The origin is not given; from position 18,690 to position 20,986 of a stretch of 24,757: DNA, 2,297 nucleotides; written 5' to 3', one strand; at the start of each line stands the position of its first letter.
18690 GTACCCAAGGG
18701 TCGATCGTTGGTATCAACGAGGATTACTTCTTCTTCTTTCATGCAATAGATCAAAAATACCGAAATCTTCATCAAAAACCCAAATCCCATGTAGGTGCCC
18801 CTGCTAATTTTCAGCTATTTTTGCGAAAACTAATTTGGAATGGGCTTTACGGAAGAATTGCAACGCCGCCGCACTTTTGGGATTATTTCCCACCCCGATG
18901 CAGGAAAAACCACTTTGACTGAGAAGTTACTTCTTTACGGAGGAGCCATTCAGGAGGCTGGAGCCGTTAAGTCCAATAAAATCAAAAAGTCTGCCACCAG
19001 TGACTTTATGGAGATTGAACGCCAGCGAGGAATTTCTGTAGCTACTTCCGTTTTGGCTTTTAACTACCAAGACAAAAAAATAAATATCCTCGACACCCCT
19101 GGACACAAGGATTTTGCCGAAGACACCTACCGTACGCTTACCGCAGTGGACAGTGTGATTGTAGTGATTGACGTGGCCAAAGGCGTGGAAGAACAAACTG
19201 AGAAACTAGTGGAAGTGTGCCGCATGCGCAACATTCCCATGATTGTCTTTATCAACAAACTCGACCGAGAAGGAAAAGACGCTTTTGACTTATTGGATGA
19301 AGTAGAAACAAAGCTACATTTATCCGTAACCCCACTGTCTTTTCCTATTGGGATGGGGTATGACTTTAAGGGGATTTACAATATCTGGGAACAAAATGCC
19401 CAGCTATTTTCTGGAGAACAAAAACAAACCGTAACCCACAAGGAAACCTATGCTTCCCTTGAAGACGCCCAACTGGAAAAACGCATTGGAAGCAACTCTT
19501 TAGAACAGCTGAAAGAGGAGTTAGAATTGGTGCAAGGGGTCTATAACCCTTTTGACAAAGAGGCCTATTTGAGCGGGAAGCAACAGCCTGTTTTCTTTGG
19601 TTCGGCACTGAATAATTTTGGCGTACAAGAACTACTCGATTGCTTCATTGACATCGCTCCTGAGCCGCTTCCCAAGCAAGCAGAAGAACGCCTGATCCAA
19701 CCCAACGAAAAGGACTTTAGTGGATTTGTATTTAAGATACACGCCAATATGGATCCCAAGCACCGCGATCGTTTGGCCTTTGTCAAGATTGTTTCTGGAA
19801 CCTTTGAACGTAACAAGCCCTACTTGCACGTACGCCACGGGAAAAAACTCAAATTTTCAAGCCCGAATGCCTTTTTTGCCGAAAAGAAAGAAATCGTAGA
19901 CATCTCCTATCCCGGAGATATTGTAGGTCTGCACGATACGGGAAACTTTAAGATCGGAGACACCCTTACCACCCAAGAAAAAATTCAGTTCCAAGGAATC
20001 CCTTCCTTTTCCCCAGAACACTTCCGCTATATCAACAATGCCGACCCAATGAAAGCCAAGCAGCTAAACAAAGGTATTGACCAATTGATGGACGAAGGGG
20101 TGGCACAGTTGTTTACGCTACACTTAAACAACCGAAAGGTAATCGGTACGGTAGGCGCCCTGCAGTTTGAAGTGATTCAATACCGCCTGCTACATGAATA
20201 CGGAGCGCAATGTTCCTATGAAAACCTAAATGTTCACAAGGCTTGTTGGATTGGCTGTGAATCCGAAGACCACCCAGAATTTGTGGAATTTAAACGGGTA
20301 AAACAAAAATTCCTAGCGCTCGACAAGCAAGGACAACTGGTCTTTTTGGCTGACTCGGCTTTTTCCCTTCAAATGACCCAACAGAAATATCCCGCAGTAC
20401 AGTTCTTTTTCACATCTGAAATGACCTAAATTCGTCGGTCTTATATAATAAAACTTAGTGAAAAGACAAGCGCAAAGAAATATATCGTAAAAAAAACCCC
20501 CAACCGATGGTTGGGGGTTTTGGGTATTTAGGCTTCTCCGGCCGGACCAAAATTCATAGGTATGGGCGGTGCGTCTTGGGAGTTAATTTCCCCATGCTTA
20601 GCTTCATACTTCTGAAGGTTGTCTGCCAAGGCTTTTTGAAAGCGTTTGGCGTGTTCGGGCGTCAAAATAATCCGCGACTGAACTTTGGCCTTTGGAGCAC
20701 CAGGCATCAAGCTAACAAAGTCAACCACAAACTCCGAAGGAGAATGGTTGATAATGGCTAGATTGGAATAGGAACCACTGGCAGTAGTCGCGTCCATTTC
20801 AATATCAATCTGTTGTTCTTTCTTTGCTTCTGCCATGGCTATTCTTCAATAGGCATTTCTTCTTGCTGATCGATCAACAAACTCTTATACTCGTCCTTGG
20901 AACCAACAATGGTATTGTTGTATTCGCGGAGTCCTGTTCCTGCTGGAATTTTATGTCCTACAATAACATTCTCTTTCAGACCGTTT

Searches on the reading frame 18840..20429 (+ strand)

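Call 44: search_protein_families(library=pfam, proteins=[window:18840-20429:+], max_evalue=0.00001)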
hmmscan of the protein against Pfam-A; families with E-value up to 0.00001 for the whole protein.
window:18840-20429:+ (529 aa): 5 families
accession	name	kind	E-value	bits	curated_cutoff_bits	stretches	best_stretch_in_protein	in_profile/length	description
PF00009.33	GTP_EFTU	-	1e-54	185.4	26.5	1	9-274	2-187/188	Elongation factor Tu GTP binding domain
PF16658.11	RF3_C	-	5.1e-45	153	40.1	1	384-513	1-131/132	Class II release factor RF3, C-terminal domain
PF22042.2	EF-G_D2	-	7.8e-25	87.2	27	1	293-378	2-83/84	Elongation factor G domain 2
PF01926.29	MMR_HSR1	-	5.7e-09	36.5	21.9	1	14-140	3-113/113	50S ribosome-binding GTPase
PF03144.31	GTP_EFTU_D2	-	8.8e-06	26.5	30.3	0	311-377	2-73/73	Elongation factor Tu domain 2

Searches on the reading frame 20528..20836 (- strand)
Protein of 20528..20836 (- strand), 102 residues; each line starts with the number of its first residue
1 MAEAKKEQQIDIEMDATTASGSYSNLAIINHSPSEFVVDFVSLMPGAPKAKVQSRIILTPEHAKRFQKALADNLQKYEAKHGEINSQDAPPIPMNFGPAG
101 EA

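Call 44: search_protein_families(library=pfam, proteins=[window:20528-20836:-], max_evalue=0.00001)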
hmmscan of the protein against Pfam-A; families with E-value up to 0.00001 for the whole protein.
window:20528-20836:- (102 aa): 1 family
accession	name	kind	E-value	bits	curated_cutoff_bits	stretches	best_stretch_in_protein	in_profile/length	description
PF11950.13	DUF3467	-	5e-32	110.2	25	1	3-85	8-91/92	Protein of unknown function (DUF3467)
